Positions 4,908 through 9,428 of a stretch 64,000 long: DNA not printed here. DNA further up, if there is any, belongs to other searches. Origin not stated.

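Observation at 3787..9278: Candidate undescribed two-gene system: DUF4143-type AAA ATPase with its 3' end overlapped by the start of a 1406-aa STAND-like NTPase-nuclease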

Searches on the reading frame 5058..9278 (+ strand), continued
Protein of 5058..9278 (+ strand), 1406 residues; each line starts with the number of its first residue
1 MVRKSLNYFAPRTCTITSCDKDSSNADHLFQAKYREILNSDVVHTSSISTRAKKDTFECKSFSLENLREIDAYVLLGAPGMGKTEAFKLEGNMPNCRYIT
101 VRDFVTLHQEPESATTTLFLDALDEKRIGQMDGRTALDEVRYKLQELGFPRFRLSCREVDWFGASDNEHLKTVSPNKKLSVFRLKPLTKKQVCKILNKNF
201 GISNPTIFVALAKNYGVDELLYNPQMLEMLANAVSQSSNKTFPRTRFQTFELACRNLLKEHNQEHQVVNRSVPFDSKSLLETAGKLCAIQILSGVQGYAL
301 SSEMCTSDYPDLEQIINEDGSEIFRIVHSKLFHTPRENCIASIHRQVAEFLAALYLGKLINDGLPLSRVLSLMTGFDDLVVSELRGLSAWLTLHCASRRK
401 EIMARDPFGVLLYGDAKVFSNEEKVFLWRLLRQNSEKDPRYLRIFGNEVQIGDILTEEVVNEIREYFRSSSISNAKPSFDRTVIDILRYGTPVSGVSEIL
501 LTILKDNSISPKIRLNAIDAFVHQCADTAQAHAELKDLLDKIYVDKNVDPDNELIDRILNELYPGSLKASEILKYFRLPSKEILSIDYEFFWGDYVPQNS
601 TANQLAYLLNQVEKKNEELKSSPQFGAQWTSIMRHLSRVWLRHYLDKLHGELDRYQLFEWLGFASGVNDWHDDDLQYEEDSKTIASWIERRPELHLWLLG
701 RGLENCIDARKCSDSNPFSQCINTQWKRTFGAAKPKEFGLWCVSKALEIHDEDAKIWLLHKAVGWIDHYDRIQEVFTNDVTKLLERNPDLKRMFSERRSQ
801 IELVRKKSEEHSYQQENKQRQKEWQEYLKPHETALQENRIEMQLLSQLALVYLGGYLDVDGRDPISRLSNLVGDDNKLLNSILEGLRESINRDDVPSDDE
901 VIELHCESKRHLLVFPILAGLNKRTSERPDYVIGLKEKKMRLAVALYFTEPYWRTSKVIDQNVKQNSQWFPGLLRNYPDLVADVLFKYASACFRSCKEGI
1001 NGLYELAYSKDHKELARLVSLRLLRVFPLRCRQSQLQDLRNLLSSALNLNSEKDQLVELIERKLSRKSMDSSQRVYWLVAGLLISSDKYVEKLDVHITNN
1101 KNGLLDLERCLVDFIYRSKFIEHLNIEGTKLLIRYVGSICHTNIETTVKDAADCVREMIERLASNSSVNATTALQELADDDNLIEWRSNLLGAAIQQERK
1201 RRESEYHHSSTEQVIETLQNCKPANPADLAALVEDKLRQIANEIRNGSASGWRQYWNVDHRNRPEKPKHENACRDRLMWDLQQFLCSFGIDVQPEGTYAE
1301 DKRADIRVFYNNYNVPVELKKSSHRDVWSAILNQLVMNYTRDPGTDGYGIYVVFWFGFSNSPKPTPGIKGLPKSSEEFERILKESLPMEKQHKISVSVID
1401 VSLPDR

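Call 28: get_annotated_region(hit=H1, flank=6000)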
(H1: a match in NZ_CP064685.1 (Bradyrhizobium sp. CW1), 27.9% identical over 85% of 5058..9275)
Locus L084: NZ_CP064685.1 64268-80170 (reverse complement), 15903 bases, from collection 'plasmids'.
description: Bradyrhizobium sp. CW1 plasmid pCW1_1, complete sequence
organism: Bradyrhizobium sp. CW1 (NCBI taxid 2782686)
taxonomy: Bacteria; Pseudomonadota; Alphaproteobacteria; Hyphomicrobiales; Nitrobacteraceae; Bradyrhizobium; Bradyrhizobium sp. CW1
host: -; source: Acmispon strigosus,cell culture,bulk soil; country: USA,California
typing (MOB-suite, as given by PLSDB): mobilizable; relaxase MOBP
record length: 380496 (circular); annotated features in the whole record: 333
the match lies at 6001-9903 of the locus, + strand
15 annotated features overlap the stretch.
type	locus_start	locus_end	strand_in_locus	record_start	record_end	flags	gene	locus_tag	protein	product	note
CDS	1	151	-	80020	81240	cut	-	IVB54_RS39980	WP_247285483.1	IS701 family transposase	-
CDS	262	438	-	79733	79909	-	-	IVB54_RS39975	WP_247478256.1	hypothetical protein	-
CDS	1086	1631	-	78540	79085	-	-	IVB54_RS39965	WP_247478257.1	hypothetical protein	-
CDS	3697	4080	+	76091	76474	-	mobC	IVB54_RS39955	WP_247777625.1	plasmid mobilization relaxosome protein MobC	-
CDS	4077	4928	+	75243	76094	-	-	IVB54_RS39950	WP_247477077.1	relaxase/mobilization nuclease domain-containing protein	-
CDS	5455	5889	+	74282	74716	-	-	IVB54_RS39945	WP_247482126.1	hypothetical protein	-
CDS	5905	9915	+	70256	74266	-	-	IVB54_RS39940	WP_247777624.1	hypothetical protein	-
CDS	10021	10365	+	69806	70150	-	-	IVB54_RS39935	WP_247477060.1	hypothetical protein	-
CDS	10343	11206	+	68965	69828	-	-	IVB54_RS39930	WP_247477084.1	SIR2 family protein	-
CDS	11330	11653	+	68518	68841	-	-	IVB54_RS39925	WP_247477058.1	hypothetical protein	-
CDS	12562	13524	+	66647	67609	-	-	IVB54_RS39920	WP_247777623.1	hypothetical protein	-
CDS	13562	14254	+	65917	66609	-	-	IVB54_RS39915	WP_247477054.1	TauD/TfdA family dioxygenase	-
CDS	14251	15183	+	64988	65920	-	-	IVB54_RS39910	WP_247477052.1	hypothetical protein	-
CDS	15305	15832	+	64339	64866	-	-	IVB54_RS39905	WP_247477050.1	hypothetical protein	-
CDS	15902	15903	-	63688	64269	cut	-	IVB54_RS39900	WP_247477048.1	hypothetical protein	-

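Call 29: search_protein_families(library=ncbifam, proteins=[L082:5917-9960:+, L083:5914-9942:+, L084:5905-9912:+, L084:5455-5886:+, L082:2861-5566:+], max_evalue=0.00001)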
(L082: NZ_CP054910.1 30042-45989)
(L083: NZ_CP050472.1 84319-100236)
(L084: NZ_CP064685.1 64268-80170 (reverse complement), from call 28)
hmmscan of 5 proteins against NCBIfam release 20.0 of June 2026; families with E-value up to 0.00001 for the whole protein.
L082:5917-9960:+ (1348 aa): 2 families
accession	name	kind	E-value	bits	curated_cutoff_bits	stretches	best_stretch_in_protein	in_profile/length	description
NF058535.1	antiphage_EruA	equivalog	1.5e-231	772.1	1000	1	24-1344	16-1318/1318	NACHT domain-containing antiphage protein EruA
NF058534.1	antiphage_HyoA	equivalog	5.7e-26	90.5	1200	1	135-477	197-538/1430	NACHT domain-containing antiphage protein HyoA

L083:5914-9942:+ (1343 aa): 2 families
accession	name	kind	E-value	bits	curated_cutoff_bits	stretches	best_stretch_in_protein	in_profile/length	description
NF058535.1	antiphage_EruA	equivalog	5e-233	777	1000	1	21-1332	19-1318/1318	NACHT domain-containing antiphage protein EruA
NF058534.1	antiphage_HyoA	equivalog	9.6e-38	129.5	1200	1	135-1288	201-1380/1430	NACHT domain-containing antiphage protein HyoA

L084:5905-9912:+ (1336 aa): 2 families
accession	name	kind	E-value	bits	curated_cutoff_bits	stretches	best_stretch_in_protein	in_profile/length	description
NF058535.1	antiphage_EruA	equivalog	0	1189.6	1000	1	16-1333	11-1318/1318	NACHT domain-containing antiphage protein EruA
NF058534.1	antiphage_HyoA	equivalog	1e-39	136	1200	2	139-762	203-839/1430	NACHT domain-containing antiphage protein HyoA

L084:5455-5886:+ (144 aa): 0 families

L082:2861-5566:+ (902 aa): 3 families
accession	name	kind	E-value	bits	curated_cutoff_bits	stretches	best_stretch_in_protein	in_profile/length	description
NF045780.1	TrlF_fam_ATP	equivalog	1.1e-163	547.3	350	1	2-896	1-944/944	TrlF family AAA-like ATPase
NF045781.1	Spaf1101_AAA_ATP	equivalog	6.1e-45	154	475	2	768-895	707-832/836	Spaf_1101 family AAA-like ATPase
NF042955.1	Ppl_antiphage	equivalog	8.2e-35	120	1000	2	769-891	763-878/882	anti-phage protein Ppl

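Call 31: search_solved_structures(query=A1, max_evalue=1, show_alignments=2)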
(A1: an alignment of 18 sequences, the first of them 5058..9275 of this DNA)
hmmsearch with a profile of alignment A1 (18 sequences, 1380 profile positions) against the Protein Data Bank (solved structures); distinct sequences matched with E-value up to 1: 2.
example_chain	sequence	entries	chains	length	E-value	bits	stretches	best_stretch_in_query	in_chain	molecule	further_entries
8vxi_A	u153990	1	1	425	0.52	11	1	555-641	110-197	CYP125MRCA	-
8vxg_A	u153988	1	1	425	0.52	11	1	555-641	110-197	CYP125MRCA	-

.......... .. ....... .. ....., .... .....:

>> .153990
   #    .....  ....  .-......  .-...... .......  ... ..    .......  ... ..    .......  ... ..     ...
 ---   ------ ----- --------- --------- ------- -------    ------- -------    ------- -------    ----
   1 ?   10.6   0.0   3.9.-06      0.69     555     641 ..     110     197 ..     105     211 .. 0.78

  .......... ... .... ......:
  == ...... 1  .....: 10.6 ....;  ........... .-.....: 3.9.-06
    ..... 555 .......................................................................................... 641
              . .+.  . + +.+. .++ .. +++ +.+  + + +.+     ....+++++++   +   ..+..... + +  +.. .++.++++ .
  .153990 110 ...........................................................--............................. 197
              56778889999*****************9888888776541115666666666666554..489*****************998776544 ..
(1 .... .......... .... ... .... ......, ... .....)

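Call 49: search_protein_families(library=padloc, alignment_id=A4, max_evalue=0.00001)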
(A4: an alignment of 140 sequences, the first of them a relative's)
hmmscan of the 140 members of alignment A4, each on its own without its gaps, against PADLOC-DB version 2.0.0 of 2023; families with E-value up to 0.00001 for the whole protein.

A. member 1, L001:7358-8371:- (338 aa): 0 families

B. families by the number of members that match (of 140 scanned): 191 families (the first 25 are shown)
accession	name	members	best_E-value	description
PDLC04135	mad3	3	1.2e-27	mads_3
PDLC03029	MTase_I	2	4.1e-36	Type I methyltransferase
PDLC02980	AriA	2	4.1e-17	-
PDLC03583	REase_II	2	7.2e-11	Type II restriction enzyme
PDLC02914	ATPase-Toprim_I-B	2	4.2e-09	-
PDLC02508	BrxL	1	0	BrxL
PDLC03026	MTase_I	1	1.9e-196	Type I methyltransferase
PDLC02506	BrxL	1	4.8e-191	BrxL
PDLC01087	C3a187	1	8.5e-178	NERD+UvrD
PDLC04916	PDC-S11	1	8.7e-150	-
PDLC02193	PLD_Helicase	1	3.2e-139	-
PDLC02509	BrxL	1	8.2e-122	BrxL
PDLC03021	MTase_I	1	7.7e-90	Type I methyltransferase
PDLC04915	PDC-S11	1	1.1e-80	-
PDLC02505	BrxL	1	1e-75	BrxL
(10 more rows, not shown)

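Call 50: search_protein_families(library=pfam, alignment_id=A4, max_evalue=0.00001)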
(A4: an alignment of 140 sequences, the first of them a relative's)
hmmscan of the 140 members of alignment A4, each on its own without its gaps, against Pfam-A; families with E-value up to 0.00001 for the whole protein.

A. member 1, L001:7358-8371:- (338 aa): 1 family
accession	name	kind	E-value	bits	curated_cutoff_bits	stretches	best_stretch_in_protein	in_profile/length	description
PF06089.17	Asparaginase_II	-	4.4e-105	351.6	25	1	11-333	1-321/322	L-asparaginase II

B. families by the number of members that match (of 140 scanned): 73 families (the first 25 are shown)
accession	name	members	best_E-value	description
PF00903.31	Glyoxalase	4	5.8e-11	Glyoxalase/Bleomycin resistance protein/Dioxygenase superfamily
PF13561.12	adh_short_C2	3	4.2e-51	Enoyl-(Acyl carrier protein) reductase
PF00106.31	adh_short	3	8.7e-39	short chain dehydrogenase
PF01850.27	PIN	3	4.2e-20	PIN domain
PF00107.32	ADH_zinc_N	3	1.1e-12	Zinc-binding dehydrogenase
PF08240.17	ADH_N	3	1e-10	Alcohol dehydrogenase GroES-like domain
PF03136.20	Pup_ligase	2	7e-141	Pup-ligase protein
PF06089.17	Asparaginase_II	2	1.1e-105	L-asparaginase II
PF07992.20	Pyr_redox_2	2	2.2e-47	Pyridine nucleotide-disulphide oxidoreductase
PF00155.27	Aminotran_1_2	2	5.6e-43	Aminotransferase class I and II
PF00005.33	ABC_tran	2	2.6e-32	ABC transporter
PF13738.12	Pyr_redox_3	2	1.7e-20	Pyridine nucleotide-disulphide oxidoreductase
PF12161.14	HsdM_N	2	9.3e-17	HsdM N-terminal domain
PF05598.16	DUF772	2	1.4e-16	Transposase domain (DUF772)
PF13304.12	AAA_21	2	1.6e-15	AAA domain, putative AbiEii toxin, Type IV TA system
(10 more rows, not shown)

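Call 64: search_protein_families(library=pfam, proteins=[L010:12542-13405:-, L010:16972-17532:-, L010:13415-14779:-, L010:15428-16876:+, L010:17681-18058:-, L010:18064-19737:-], max_evalue=0.001)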
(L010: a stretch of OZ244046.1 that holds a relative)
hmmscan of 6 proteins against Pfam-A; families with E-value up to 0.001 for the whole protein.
L010:12542-13405:- (288 aa): 1 family
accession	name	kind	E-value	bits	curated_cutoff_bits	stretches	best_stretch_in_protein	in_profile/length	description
PF01936.24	NYN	-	2.1e-06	28.8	24.2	1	82-257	1-138/145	NYN domain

L010:16972-17532:- (187 aa): 0 families

L010:13415-14779:- (455 aa): 1 family
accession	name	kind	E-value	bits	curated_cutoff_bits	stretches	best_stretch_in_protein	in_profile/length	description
PF13609.12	Porin_4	-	5.7e-21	76.1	27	1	28-425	11-309/310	Gram-negative porin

L010:15428-16876:+ (483 aa): 1 family
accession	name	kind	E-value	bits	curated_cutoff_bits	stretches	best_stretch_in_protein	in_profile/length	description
PF13609.12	Porin_4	-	1e-20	75.2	27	1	52-453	11-309/310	Gram-negative porin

L010:17681-18058:- (126 aa): 0 families

L010:18064-19737:- (558 aa): 2 families
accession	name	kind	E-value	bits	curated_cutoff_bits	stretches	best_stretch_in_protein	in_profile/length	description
PF11651.14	P22_CoatProtein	-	3e-12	46.5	24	1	423-506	267-348/423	P22 coat protein - gene protein 5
PF23911.1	DUF7253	-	0.00015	22.5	25.1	1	45-127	13-96/110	Domain of unknown function (DUF7253)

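Call 66: find_related_loci(query=A1, collection=viral_contigs, flank=8000)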
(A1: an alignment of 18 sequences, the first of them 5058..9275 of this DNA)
Query A1 (1406 aa) in viral_contigs; peptide patterns used: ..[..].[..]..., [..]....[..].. (x = any residue, [..] = any of these).
68 stretches matched a pattern; 2 encode a relative of the query (tblastn E <= 1e-3); 2 distinct loci.
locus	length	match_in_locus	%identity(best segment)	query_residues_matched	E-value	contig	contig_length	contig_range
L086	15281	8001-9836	24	28-642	1e-20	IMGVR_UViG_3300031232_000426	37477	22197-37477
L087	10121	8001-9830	24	28-640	4e-19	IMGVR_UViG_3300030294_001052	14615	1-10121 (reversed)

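Call 75: search_protein_families(library=ncbifam, proteins=[L066:8001-12020:+, L074:2734-6780:+, L080:8001-12002:+, L071:6431-10423:+], max_evalue=1e-20)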
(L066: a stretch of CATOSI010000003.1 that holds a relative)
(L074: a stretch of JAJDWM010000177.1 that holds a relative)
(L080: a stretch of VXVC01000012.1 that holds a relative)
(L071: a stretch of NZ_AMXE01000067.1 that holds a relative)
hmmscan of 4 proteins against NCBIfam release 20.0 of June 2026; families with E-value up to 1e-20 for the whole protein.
L066:8001-12020:+ (1340 aa): 2 families
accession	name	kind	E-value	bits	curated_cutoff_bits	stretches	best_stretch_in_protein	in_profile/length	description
NF058535.1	antiphage_EruA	equivalog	1.5e-258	861.6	1000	1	8-1340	2-1318/1318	NACHT domain-containing antiphage protein EruA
NF058534.1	antiphage_HyoA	equivalog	1.6e-48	165.2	1200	1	139-766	196-829/1430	NACHT domain-containing antiphage protein HyoA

L074:2734-6780:+ (1349 aa): 2 families
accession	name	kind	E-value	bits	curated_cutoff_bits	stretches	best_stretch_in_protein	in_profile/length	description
NF058535.1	antiphage_EruA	equivalog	1.8e-240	801.6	1000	1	17-1347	8-1318/1318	NACHT domain-containing antiphage protein EruA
NF058534.1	antiphage_HyoA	equivalog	2.8e-40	137.9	1200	1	130-573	190-625/1430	NACHT domain-containing antiphage protein HyoA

L080:8001-12002:+ (1334 aa): 2 families
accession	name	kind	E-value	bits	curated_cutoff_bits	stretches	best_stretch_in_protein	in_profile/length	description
NF058535.1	antiphage_EruA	equivalog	2.6e-246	821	1000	1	4-1330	21-1318/1318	NACHT domain-containing antiphage protein EruA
NF058534.1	antiphage_HyoA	equivalog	6.5e-41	140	1200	1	110-544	195-623/1430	NACHT domain-containing antiphage protein HyoA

L071:6431-10423:+ (1331 aa): 2 families
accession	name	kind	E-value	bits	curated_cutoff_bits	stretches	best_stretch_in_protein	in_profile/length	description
NF058535.1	antiphage_EruA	equivalog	0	1020.7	1000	1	3-1328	20-1317/1318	NACHT domain-containing antiphage protein EruA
NF058534.1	antiphage_HyoA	equivalog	2.5e-42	144.7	1200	1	103-1327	188-1426/1430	NACHT domain-containing antiphage protein HyoA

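Call 84: get_annotated_region(hit=H12, flank=4000)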
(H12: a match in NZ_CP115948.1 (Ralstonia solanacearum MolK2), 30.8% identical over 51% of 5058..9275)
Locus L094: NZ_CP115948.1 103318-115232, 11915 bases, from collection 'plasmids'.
description: Ralstonia solanacearum MolK2 plasmid pm01, complete sequence
organism: Ralstonia solanacearum MolK2 (NCBI taxid 564065)
taxonomy: Bacteria; Pseudomonadota; Betaproteobacteria; Burkholderiales; Burkholderiaceae; Ralstonia; Ralstonia solanacearum; Ralstonia solanacearum MolK2
host: -; source: Musa sp.; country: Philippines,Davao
typing (MOB-suite, as given by PLSDB): non-mobilizable; replicon rep_cluster_371; mating-pair formation MPF_F
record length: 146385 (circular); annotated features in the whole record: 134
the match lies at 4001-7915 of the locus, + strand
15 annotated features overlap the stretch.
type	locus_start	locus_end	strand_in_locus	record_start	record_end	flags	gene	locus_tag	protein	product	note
CDS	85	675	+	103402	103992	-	-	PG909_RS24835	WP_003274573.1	hypothetical protein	-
CDS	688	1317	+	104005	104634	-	-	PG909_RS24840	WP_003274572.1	hypothetical protein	-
CDS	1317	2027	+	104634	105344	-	-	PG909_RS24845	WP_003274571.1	RES family NAD+ phosphorylase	-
CDS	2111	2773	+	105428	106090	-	-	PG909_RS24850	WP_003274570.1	competence protein CoiA family protein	-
CDS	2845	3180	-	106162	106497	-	-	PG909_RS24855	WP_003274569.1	hypothetical protein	-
CDS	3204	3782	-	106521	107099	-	-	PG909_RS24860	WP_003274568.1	hypothetical protein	-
CDS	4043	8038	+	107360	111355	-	-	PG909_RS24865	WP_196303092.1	hypothetical protein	-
CDS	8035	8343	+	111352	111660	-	-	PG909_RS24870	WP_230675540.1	hypothetical protein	-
CDS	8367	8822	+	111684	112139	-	-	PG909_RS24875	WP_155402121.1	hypothetical protein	-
CDS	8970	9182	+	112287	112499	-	-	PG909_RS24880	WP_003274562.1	hypothetical protein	-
CDS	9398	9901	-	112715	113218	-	-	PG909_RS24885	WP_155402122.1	hypothetical protein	-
CDS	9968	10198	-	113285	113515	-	-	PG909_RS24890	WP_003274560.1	hypothetical protein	-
CDS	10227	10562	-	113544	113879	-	-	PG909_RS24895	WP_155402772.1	hypothetical protein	-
CDS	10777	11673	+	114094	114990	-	-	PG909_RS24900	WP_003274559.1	hypothetical protein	-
CDS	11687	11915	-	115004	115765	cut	-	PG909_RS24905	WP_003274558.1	hypothetical protein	-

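Call 85: get_annotated_region(hit=H16, flank=4000)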
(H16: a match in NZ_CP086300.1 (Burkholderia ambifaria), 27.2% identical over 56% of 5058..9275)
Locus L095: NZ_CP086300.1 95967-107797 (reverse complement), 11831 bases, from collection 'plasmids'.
description: Burkholderia ambifaria strain B21-006 plasmid unnamed, complete sequence
organism: Burkholderia ambifaria (NCBI taxid 152480)
taxonomy: Bacteria; Pseudomonadota; Betaproteobacteria; Burkholderiales; Burkholderiaceae; Burkholderia; Burkholderia ambifaria
host: -; source: cell culture,agricultural soil; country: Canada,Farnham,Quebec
typing (MOB-suite, as given by PLSDB): conjugative; replicon rep_cluster_526; relaxase MOBH; mating-pair formation MPF_T
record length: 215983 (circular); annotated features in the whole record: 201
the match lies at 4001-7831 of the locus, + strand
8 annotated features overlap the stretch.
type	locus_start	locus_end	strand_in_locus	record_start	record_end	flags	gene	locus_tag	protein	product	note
CDS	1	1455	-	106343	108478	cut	-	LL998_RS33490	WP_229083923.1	phage integrase family protein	-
CDS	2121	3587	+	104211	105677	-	-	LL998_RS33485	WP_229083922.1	ATP-binding protein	-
CDS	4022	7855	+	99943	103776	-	-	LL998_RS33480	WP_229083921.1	hypothetical protein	-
CDS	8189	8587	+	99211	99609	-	-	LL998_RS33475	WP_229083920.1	hypothetical protein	-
CDS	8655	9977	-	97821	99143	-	-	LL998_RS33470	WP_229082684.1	IS4 family transposase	-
CDS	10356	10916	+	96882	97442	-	-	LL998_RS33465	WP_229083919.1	hypothetical protein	-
CDS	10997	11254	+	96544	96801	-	-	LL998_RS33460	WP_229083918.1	hypothetical protein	-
CDS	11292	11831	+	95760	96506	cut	-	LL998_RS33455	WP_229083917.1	hypothetical protein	-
